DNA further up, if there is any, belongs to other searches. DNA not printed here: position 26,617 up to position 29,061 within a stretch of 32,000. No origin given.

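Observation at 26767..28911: AAA_5 NTPase with an unassigned N-terminal domain and a ~150-residue coiled coil; sensor region resembles the McrB NTAD motif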

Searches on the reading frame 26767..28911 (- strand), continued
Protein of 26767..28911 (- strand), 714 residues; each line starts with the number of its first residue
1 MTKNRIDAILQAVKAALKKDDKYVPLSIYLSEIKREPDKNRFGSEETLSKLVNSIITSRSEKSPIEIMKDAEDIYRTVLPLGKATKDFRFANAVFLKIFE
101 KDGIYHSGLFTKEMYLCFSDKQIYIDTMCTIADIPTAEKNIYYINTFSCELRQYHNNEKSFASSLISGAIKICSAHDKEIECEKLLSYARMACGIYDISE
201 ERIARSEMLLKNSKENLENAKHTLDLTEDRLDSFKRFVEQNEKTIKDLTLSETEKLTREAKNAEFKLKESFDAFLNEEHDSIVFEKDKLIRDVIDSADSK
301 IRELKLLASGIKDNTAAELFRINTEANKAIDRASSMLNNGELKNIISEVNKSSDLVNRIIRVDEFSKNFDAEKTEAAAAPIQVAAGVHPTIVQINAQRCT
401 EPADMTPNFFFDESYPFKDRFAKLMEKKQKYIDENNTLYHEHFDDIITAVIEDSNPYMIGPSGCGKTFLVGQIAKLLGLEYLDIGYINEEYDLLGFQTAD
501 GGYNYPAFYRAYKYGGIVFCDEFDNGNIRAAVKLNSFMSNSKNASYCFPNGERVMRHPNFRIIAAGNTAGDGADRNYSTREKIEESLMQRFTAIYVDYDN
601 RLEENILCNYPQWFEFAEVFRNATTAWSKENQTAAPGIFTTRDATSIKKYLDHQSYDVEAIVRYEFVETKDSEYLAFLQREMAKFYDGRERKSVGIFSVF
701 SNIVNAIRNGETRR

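Call 27: get_annotated_region(hit=H26, flank=5000)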
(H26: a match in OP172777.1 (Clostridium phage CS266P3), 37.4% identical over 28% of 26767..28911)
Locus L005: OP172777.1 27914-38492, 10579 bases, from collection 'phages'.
description: Clostridium phage CS266P3, complete genome.
organism: Clostridium phage CS266P3 (NCBI taxid 2968624)
taxonomy: Viruses; Duplodnaviria; Heunggongvirae; Uroviricota; Caudoviricetes
host: Clostridium_AP sp000509125 DA266; source: municipal sewage; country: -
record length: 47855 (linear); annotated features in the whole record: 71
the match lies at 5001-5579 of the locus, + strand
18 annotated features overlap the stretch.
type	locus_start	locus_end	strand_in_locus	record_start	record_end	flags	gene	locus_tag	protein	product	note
CDS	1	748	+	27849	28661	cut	-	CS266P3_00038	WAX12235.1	hypothetical protein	-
CDS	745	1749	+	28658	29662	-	-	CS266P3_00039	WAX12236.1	hypothetical protein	-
CDS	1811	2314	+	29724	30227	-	-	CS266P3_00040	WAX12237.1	hypothetical protein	-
CDS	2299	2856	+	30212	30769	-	-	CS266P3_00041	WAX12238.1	hypothetical protein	-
CDS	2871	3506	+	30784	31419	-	-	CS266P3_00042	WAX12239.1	hypothetical protein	-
CDS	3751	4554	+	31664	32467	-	-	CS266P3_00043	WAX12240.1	hypothetical protein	-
CDS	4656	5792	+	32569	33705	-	-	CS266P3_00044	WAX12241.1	hypothetical protein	-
CDS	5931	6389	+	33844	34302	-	-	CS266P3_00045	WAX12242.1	hypothetical protein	-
CDS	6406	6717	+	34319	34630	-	-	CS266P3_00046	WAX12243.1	hypothetical protein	-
CDS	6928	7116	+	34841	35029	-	-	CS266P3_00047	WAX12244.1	hypothetical protein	-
CDS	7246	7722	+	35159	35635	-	-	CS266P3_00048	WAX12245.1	hypothetical protein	-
CDS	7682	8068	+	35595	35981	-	-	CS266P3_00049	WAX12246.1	hypothetical protein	-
CDS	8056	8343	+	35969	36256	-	-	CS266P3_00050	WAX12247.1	hypothetical protein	-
CDS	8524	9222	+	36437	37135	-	-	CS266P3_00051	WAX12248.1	hypothetical protein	-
CDS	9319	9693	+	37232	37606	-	-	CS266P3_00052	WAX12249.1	hypothetical protein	-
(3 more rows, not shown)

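Call 35: search_solved_structures(query=A1, max_evalue=1, show_alignments=0)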
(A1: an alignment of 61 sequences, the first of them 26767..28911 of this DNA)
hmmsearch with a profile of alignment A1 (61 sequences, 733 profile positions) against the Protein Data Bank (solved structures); distinct sequences matched with E-value up to 1: 49.
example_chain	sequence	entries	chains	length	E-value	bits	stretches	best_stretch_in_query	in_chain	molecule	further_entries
8yd0_A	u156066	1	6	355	0.00016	23.6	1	473-501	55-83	ATP-dependent Clp protease ATP-binding subunit ClpX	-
5n8r_A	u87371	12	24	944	0.00019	23.4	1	372-493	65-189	CG9323, isoform A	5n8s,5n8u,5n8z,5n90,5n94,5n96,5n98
9ndj_F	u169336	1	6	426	0.0091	17.8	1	414-502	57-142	ATP-dependent Clp protease ATP-binding subunit ClpX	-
4tql_A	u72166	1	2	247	0.0097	17.8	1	214-374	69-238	Three helix bundle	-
5zui_A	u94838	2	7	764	0.028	16.2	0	474-500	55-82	Heat Shock Protein 104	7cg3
7swl_A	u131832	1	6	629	0.032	16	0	478-502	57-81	Rix7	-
1kag_A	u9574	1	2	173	0.044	15.6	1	472-503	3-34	Shikimate kinase I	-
9bji_A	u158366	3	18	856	0.045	15.6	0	478-503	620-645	Nuclear valosin-containing protein-like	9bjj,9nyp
6sfw_O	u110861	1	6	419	0.05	15.4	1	473-501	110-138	ATP-dependent Clp protease ATP-binding subunit ClpX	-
4y0a_A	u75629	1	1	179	0.06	15.1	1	475-503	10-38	Shikimate kinase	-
2p22_A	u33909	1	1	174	0.084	14.7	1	180-271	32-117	Suppressor protein STP22 of temperature-sensitive alpha-factor receptor and arginine perme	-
9dvy_A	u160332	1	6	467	0.084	14.7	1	444-501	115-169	ATP-dependent Clp protease ATP-binding subunit clpX-like, mitochondrial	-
3hte_A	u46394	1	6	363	0.097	14.5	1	473-502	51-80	ATP-dependent Clp protease ATP-binding subunit clpX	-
3hws_A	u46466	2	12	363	0.097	14.5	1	473-502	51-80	ATP-dependent Clp protease ATP-binding subunit clpX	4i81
4i34_A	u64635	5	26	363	0.098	14.4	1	473-502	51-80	ATP-dependent Clp protease ATP-binding subunit ClpX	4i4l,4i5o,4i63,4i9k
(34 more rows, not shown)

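Call 37: predict_structure(alignment_id=A1)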
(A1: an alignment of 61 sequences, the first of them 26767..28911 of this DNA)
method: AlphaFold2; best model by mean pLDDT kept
length: 714 residues; sequences in the alignment: 61
mean_pLDDT: 78.4   pTM: 0.45
mean pLDDT of the five models: 78.4, 77.5, 76.8, 76.5, 76.5
residues with pLDDT >= 90: 234; 70-90: 322; 50-70: 59; < 50: 99
segments of 3 or more residues with pLDDT < 50: 1-3, 317-323, 325-388, 569-581, 586-596
pLDDT, mean of each block of 10 residues (from residue 1): 70 87 89 87 88 87 90 92 88 93 89 94 95 94 96 93 97 95 93 74 75 85 85 84 85 82 82 79 75 72 62 50 44 34 33 40 38 33 41 71 89 91 93 89 88 81 78 92 80 82 86 91 68 73 83 90 72 42 48 51 91 94 88 76 87 91 83 90 87 93 88 57
secondary structure, 60 per line:
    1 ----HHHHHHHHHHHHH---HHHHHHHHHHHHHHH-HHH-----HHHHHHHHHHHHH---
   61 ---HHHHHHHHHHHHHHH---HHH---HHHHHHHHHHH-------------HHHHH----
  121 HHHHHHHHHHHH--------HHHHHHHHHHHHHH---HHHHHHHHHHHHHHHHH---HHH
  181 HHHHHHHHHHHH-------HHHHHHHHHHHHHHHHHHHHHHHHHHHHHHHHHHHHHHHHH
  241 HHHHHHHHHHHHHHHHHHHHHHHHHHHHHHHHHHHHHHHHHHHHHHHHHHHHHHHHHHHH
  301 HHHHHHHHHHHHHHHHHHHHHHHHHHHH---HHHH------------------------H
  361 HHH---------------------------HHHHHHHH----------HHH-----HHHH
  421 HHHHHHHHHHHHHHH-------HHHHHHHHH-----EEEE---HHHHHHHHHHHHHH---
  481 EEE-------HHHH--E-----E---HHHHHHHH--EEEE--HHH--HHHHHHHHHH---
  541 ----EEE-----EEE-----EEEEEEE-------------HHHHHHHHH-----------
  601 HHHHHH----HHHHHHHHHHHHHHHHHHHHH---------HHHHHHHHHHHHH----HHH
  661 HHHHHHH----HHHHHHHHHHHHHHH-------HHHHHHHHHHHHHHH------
elements in order (helices of 4 or more, strands of 3 or more residues): H5-17 H21-35 H45-57 H64-78 H88-98 H112-116 H121-132 H141-154 H158-174 H178-192 H200-328 H332-335 H360-363 H391-398 H417-435 H443-451 E457-460 H464-477 E481-483 H491-494 H507-514 E517-520 H528-537 E545-547 E553-555 E561-567 H581-589 H601-606 H611-631 H641-653 H658-667 H672-686 H694-708

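Call 40: fold_search(model_id=the predicted structure, library=pdb)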
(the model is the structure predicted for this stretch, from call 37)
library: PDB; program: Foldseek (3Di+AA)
matches with E <= 10: 854; with E <= 0.001: 26
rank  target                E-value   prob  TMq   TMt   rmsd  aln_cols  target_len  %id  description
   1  9qh8_F                5.9e-08  1.00  0.18  0.49  15.3       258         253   19  reduced NorQ-NorD VWA domain complex from Paracoccus denitrificans (released 2026-03-25)
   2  9qhd_F                8.5e-08  1.00  0.18  0.46  15.6       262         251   20  NorQD complex state 1 from Jhaorihella thermophila (released 2026-03-25)
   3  9qh6_B                1.3e-07  1.00  0.18  0.46  14.8       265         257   20  NorQ in complex with NorD VWA domain from Paracoccus denitrificans (released 2026-03-25)
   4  9qhg_E                1.8e-07  1.00  0.18  0.48  15.3       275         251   18  NorQD complex state 4 from Jhaorihella thermophila (released 2026-03-25)
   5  9qhd_C                3.8e-07  1.00  0.18  0.47  15.0       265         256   20  NorQD complex state 1 from Jhaorihella thermophila (released 2026-03-25)
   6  6l1q_A                4.6e-07  1.00  0.18  0.45  14.7       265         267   21  Crystal structure of AfCbbQ2, a MoxR AAA+-ATPase and CbbQO-type Rubisco activase from Acidithiobacillus ferrooxidans (released 2019-12-18)
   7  9qhf_F                4.8e-07  1.00  0.17  0.47  15.3       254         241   20  NorQD complex state 3 from Jhaorihella thermophila (released 2026-03-25)
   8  9qh4_F                5.2e-07  1.00  0.18  0.47  14.7       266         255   18  NorQ hexamer from Paracoccus denitrificans (released 2026-03-25)
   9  9qh4_C                5.5e-07  1.00  0.18  0.47  15.1       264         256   19  NorQ hexamer from Paracoccus denitrificans (released 2026-03-25)
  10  9qh7_E                5.5e-07  1.00  0.18  0.49  16.4       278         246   16  NorQ in complex with NorD VWA domain steep staircase subset 1 from Paracoccus denitrificans (released 2026-03-25)
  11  9qhd_A                6.0e-07  1.00  0.18  0.45  15.1       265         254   19  NorQD complex state 1 from Jhaorihella thermophila (released 2026-03-25)
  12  9qhd_B                6.9e-07  1.00  0.18  0.47  15.6       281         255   19  NorQD complex state 1 from Jhaorihella thermophila (released 2026-03-25)
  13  9qh9_C                7.9e-07  1.00  0.18  0.47  14.9       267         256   19  NorQ in complex with NorD VWA domain steep staircase subset 2 from Paracoccus denitrificans (released 2026-03-25)
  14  9qh8_C                8.6e-07  1.00  0.18  0.46  14.8       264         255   19  reduced NorQ-NorD VWA domain complex from Paracoccus denitrificans (released 2026-03-25)
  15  9qhf_E                1.0e-06  1.00  0.18  0.48  15.6       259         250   19  NorQD complex state 3 from Jhaorihella thermophila (released 2026-03-25)
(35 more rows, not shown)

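Call 49: find_related_loci(query=A1, collection=genome_contigs, flank=8000)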
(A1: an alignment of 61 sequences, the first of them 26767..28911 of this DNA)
Query A1 (714 aa) in genome_contigs; peptide patterns used: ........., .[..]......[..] (x = any residue, [..] = any of these).
600 stretches matched a pattern (row limit reached: there are more); 5 encode a relative of the query (tblastn E <= 1e-3); 5 distinct loci.
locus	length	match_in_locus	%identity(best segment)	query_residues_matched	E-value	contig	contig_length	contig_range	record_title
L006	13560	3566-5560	40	71-711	1e-155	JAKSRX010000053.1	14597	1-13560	MAG: Acetatifactor sp. isolate Horse_feces266 MAG266_53, whole genome shotgun sequence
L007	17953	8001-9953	38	66-684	5e-140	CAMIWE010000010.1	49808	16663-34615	MAG: uncultured Lachnoclostridium sp. isolate SRR12081297_bin.58_metaWRAP_v1.3_MAG genome assembly, contig: ERZ12289777.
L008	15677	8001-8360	28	412-524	9e-9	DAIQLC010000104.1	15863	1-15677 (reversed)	MAG TPA_asm: Candidatus Hydrogenedentota bacterium isolate CTOTU19843 NODE_3295_length_15863_cov_13.194142, whole genome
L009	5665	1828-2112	33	440-524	7e-7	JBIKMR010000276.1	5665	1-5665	MAG: Candidatus Hydrogenedentales bacterium isolate ME2014-09-11_3300037507_group5_bin133 Rohwer_bin1463_scaffold_20803_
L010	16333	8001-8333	30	417-524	7e-6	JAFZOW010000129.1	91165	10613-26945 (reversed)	MAG: Lachnospiraceae bacterium isolate RGIG7963 Water_buffalos_Rumen-1__c1172000, whole genome shotgun sequence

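Call 51: find_encoding_contigs(protein=P0120, flank=9000, max_places=1)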
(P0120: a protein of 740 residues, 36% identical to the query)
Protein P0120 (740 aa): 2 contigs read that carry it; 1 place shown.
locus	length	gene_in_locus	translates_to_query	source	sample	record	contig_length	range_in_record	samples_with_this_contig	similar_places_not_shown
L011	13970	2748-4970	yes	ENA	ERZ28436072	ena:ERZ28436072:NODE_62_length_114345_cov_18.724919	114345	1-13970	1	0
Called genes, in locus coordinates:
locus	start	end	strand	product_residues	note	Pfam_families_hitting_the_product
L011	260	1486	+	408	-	PF05816:TelA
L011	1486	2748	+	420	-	-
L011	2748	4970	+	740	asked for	PF07728:AAA_5 (weak)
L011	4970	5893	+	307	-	PF23822:DUF7192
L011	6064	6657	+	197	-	PF00857:Isochorismatase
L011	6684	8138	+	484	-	PF17767:NAPRTase_N, PF04095:NAPRTase, PF17956:NAPRTase_C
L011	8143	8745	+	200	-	PF00293:NUDIX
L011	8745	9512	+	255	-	PF02540:NAD_synthase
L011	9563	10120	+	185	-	PF01467:CTP_transf_like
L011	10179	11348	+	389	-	PF03747:ADP_ribosyl_GH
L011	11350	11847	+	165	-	PF02464:CinA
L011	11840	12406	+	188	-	PF18907:DUF5662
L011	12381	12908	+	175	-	PF01513:NAD_kinase, PF20143:NAD_kinase_C (weak)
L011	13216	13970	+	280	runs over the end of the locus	PF00293:NUDIX, PF19368:WHD_AraR, PF21906:WHD_NrtR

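Call 52: find_encoding_contigs(protein=P0046, flank=9000, max_places=1)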
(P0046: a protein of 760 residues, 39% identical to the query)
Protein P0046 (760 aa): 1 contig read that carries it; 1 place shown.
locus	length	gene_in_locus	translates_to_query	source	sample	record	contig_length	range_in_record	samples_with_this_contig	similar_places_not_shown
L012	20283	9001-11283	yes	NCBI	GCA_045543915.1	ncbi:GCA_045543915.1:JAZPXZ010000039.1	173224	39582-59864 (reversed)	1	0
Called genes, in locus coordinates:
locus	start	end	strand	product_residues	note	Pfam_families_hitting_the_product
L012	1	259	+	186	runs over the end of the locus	PF25191:DUF7832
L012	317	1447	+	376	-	PF05762:VWA_CoxE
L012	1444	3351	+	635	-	-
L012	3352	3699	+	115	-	-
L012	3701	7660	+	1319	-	PF13569:DUF4132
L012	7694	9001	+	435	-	-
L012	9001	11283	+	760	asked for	PF07728:AAA_5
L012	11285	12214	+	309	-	PF23822:DUF7192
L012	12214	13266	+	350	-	PF05816:TelA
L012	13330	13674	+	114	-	-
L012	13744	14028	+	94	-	-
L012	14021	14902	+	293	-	PF02498:Bro-N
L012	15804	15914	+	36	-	-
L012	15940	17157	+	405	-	PF00291:PALP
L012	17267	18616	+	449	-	PF00209:SNF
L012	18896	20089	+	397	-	PF14094:DUF4272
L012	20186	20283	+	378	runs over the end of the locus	PF08447:PAS_3 (weak), PF00990:GGDEF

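Call 53: find_encoding_contigs(protein=P0003, flank=9000, max_places=1)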
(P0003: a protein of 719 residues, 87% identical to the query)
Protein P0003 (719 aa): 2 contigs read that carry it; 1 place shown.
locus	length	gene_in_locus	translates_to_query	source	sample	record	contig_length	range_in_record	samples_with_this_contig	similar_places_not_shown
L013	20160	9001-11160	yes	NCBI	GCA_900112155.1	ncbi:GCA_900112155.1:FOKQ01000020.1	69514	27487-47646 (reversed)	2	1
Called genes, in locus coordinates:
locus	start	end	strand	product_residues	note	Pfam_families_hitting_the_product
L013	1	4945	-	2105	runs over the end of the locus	PF24547:DUF7601 (faint), PF09479:Flg_new (faint)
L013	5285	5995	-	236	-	PF00072:Response_reg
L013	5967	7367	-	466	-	PF06580:His_kinase, PF02518:HATPase_c (weak)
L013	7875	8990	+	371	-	-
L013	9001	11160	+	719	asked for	PF07728:AAA_5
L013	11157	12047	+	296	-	PF23822:DUF7192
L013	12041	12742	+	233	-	PF05816:TelA (weak)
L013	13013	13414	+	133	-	-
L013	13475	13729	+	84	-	-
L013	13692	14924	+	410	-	PF02608:Bmp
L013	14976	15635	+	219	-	PF00149:Metallophos, PF12850:Metallophos_2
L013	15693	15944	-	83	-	PF07228:SpoIIE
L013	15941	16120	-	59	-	PF01740:STAS (weak)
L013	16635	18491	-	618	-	PF00756:Esterase, PF02018:CBM_4_9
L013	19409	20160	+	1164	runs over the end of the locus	PF24786:RXYLT1_N (faint), PF11518:DUF3221 (faint), PF00041:fn3 (faint)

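Call 54: find_encoding_contigs(protein=P0098, flank=9000, max_places=1)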
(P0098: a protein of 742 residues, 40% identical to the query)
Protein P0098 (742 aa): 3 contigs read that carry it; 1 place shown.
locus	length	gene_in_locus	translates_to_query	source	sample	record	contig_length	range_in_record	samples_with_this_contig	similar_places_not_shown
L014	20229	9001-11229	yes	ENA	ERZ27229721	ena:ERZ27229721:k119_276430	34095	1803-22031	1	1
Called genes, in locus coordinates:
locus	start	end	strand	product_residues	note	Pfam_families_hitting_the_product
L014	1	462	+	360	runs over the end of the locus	PF13477:Glyco_trans_4_2 (faint), PF13439:Glyco_transf_4, PF13579:Glyco_trans_4_4 (weak), PF00534:Glycos_transf_1, PF13692:Glyco_trans_1_4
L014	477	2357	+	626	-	PF13522:GATase_6, PF13537:GATase_7, PF00733:Asn_synthase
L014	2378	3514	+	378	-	PF01545:Cation_efflux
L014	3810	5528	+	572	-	PF00664:ABC_membrane, PF02463:SMC_N (weak), PF00005:ABC_tran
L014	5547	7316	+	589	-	PF00664:ABC_membrane, PF00005:ABC_tran, PF02463:SMC_N (weak)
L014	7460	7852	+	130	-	PF01243:PNPOx_N, PF16242:Pyrid_ox_like (weak)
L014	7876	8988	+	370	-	-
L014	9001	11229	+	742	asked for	PF07728:AAA_5 (weak)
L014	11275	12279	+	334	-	PF23822:DUF7192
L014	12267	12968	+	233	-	PF05816:TelA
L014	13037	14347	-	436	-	PF00696:AA_kinase, PF13840:ACT_7, PF01842:ACT (weak), PF22468:ACT_9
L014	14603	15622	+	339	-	PF01795:Methyltransf_5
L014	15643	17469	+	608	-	PF07944:Beta-AFase-like_GH127_cat, PF20736:Glyco_hydro127M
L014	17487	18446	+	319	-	PF01545:Cation_efflux, PF16916:ZT_dimer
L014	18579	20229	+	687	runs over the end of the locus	PF00015:MCPsignal, PF13407:Peripla_BP_4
